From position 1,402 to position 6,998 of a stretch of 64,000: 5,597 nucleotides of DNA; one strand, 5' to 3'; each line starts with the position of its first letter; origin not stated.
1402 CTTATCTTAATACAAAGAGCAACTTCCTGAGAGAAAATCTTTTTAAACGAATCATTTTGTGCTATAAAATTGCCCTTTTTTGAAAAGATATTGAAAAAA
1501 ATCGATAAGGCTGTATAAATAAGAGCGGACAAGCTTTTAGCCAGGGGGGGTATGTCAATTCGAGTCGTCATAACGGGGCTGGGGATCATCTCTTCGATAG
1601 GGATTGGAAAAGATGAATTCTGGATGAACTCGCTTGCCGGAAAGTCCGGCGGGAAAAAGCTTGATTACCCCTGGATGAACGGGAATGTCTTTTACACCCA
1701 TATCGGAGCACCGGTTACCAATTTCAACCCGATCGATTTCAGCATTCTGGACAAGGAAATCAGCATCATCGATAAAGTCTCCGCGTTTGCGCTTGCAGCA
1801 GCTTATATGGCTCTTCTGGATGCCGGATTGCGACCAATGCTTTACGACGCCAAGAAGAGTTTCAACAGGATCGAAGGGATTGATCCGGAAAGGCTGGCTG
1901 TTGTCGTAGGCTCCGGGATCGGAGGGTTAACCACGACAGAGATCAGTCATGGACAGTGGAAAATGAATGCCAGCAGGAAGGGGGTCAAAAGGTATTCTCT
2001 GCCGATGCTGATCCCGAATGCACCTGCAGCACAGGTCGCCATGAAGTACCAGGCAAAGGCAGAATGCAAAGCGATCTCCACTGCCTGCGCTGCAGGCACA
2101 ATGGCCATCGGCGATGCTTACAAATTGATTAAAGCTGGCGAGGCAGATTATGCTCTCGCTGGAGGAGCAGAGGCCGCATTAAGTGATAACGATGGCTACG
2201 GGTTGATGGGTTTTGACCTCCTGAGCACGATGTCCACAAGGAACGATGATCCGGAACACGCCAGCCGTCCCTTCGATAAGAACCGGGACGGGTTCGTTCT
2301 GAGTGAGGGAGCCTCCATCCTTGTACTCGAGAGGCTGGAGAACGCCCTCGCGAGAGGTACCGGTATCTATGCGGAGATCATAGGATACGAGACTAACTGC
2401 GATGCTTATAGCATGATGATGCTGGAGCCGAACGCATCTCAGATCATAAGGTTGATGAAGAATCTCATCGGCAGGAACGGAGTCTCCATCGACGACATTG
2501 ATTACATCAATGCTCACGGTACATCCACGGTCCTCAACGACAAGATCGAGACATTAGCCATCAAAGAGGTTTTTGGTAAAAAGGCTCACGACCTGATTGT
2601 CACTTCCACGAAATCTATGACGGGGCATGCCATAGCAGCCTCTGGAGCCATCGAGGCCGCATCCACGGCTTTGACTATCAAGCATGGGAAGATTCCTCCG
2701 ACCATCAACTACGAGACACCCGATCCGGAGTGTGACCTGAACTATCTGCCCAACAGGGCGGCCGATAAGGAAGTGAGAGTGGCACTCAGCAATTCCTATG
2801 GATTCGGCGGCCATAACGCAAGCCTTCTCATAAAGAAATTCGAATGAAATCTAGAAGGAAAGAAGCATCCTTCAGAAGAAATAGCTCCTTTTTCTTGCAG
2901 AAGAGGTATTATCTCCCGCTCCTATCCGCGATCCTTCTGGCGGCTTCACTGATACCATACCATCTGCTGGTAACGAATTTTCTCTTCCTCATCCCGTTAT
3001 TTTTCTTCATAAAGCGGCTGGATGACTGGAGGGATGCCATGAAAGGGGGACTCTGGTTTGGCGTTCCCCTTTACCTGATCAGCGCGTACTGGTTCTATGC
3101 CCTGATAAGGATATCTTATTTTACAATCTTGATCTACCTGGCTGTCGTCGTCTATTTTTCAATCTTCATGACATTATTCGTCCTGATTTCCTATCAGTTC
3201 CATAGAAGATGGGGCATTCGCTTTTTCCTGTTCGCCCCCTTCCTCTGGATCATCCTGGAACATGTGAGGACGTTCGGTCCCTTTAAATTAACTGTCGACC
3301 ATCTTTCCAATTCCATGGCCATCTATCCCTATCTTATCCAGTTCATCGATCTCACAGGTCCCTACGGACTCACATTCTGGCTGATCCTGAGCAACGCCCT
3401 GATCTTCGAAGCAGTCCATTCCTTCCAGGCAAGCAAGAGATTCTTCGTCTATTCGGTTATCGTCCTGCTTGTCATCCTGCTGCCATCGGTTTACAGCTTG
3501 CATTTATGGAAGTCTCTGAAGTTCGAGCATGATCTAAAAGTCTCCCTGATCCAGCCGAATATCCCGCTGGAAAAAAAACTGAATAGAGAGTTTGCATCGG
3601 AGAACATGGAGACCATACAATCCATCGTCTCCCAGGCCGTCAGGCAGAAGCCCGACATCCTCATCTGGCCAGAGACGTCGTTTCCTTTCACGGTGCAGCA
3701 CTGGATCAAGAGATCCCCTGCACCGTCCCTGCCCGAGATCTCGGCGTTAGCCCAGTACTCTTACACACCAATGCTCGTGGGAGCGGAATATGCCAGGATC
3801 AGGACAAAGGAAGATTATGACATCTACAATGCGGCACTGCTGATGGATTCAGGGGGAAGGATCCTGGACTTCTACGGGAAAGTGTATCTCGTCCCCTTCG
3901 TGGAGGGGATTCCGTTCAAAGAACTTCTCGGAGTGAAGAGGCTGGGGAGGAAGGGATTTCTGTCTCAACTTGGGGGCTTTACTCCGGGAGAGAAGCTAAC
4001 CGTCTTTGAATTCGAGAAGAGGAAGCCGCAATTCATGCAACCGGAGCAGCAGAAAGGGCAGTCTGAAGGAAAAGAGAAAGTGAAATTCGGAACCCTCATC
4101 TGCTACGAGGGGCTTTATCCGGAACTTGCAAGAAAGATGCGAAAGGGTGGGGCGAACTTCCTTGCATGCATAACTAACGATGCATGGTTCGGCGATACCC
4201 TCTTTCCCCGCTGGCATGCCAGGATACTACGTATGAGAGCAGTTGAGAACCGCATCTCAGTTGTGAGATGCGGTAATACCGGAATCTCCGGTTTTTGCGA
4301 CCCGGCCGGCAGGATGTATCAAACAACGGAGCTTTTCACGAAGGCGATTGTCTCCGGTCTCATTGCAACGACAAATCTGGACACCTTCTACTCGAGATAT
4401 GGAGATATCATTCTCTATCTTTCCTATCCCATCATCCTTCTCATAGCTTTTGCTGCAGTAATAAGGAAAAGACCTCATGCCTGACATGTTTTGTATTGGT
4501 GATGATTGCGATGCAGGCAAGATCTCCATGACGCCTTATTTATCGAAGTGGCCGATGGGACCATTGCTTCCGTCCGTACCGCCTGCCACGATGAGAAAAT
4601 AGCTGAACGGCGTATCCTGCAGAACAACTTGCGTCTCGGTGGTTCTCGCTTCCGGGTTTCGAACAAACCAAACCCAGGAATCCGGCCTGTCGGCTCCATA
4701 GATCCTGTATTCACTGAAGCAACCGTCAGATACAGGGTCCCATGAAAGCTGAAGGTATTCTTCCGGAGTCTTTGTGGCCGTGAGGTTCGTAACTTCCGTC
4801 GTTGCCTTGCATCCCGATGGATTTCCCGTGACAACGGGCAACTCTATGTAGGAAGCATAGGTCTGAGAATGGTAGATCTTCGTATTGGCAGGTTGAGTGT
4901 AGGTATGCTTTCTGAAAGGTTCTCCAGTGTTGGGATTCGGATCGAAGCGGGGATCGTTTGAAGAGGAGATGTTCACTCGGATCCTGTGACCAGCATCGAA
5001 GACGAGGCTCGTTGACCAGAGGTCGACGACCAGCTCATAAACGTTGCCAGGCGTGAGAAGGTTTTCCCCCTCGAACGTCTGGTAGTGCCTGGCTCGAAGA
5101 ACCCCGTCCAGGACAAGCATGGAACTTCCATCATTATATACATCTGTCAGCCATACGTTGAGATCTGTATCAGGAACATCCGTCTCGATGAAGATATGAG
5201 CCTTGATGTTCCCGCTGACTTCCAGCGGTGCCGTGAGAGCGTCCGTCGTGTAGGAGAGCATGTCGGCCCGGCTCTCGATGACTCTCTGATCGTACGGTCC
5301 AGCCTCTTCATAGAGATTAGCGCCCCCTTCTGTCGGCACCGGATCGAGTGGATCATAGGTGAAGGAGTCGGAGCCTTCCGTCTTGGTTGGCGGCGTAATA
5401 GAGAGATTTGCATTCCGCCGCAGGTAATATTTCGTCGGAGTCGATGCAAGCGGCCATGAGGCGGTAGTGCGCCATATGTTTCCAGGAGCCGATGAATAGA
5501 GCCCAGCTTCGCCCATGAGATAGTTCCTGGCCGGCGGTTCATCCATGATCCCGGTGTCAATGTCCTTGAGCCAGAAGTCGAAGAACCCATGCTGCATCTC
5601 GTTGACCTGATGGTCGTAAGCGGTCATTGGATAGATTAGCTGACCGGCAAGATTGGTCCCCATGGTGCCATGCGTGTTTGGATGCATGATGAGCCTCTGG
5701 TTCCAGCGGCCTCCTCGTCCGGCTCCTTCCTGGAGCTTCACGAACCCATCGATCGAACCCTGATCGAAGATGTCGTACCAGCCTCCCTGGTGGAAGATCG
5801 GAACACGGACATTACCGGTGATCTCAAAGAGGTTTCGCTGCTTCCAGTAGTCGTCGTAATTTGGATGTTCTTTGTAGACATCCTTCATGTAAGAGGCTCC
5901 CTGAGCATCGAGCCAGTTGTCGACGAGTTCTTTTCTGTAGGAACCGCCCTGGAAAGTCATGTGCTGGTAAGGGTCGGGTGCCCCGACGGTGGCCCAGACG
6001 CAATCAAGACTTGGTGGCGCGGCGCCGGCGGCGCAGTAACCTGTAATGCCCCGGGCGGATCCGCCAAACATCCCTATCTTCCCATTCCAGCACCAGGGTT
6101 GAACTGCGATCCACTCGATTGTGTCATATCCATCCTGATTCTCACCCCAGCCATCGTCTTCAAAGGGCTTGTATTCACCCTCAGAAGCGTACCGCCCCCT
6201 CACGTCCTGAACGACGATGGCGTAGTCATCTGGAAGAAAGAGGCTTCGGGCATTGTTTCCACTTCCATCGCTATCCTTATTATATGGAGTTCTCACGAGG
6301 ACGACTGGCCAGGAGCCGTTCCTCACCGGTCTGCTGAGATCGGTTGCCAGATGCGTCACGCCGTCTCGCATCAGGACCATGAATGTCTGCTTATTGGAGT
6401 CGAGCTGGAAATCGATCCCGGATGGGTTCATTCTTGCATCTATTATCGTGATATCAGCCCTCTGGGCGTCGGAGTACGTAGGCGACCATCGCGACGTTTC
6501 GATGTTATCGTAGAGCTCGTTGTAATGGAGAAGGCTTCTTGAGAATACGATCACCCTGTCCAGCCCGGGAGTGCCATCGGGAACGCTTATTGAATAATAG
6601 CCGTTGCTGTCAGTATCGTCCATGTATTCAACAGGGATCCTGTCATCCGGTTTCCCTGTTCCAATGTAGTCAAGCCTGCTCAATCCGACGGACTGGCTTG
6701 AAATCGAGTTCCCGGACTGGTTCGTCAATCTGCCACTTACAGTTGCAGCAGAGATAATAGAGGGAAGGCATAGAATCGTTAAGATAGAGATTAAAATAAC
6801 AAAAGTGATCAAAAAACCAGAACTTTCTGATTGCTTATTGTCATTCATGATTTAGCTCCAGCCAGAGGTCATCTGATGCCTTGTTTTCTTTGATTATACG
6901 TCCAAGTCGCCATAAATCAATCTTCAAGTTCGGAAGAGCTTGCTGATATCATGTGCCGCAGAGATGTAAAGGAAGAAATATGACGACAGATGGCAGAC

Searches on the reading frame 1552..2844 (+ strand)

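Call 57: search_protein_families(library=pfam, proteins=[window:1552-2844:+], max_evalue=0.00001)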
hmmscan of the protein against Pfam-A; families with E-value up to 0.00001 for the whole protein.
window:1552-2844:+ (431 aa): 3 families
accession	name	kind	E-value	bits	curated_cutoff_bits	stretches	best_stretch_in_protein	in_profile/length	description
PF00109.32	ketoacyl-synt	-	2.1e-38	132.8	20.8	1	4-265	3-252/252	Beta-ketoacyl synthase, N-terminal domain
PF02801.28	Ketoacyl-synt_C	-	2.7e-36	124.6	20.8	1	273-388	1-119/119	Beta-ketoacyl synthase, C-terminal domain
PF00108.29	Thiolase_N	-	6e-06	26.3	26.4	1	158-208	62-114/260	Thiolase, N-terminal domain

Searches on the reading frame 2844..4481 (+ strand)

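Call 57: search_protein_families(library=pfam, proteins=[window:2844-4481:+], max_evalue=0.00001)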
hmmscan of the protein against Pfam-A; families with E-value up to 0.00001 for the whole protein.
window:2844-4481:+ (546 aa): 2 families
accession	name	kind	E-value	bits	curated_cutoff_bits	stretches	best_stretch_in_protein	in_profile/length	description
PF00795.27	CN_hydrolase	-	9.4e-29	100.9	23.2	1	233-504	2-243/256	Carbon-nitrogen hydrolase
PF20154.4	LNT_N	-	2.2e-21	77.1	27.1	1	28-186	1-159/159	Apolipoprotein N-acyltransferase N-terminal domain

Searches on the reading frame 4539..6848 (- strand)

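Call 57: search_protein_families(library=pfam, proteins=[window:4539-6848:-], max_evalue=0.00001)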
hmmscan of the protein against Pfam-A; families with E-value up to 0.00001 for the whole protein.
window:4539-6848:- (770 aa): 2 families
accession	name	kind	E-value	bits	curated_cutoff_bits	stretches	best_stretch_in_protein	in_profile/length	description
PF02129.25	Peptidase_S15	-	1e-47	163.5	23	2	162-315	1-156/262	X-Pro dipeptidyl-peptidase (S15 family)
PF08530.16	PepX_C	-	9.1e-43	147.1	22.5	1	433-669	2-217/217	X-Pro dipeptidyl-peptidase C-terminal non-catalytic domain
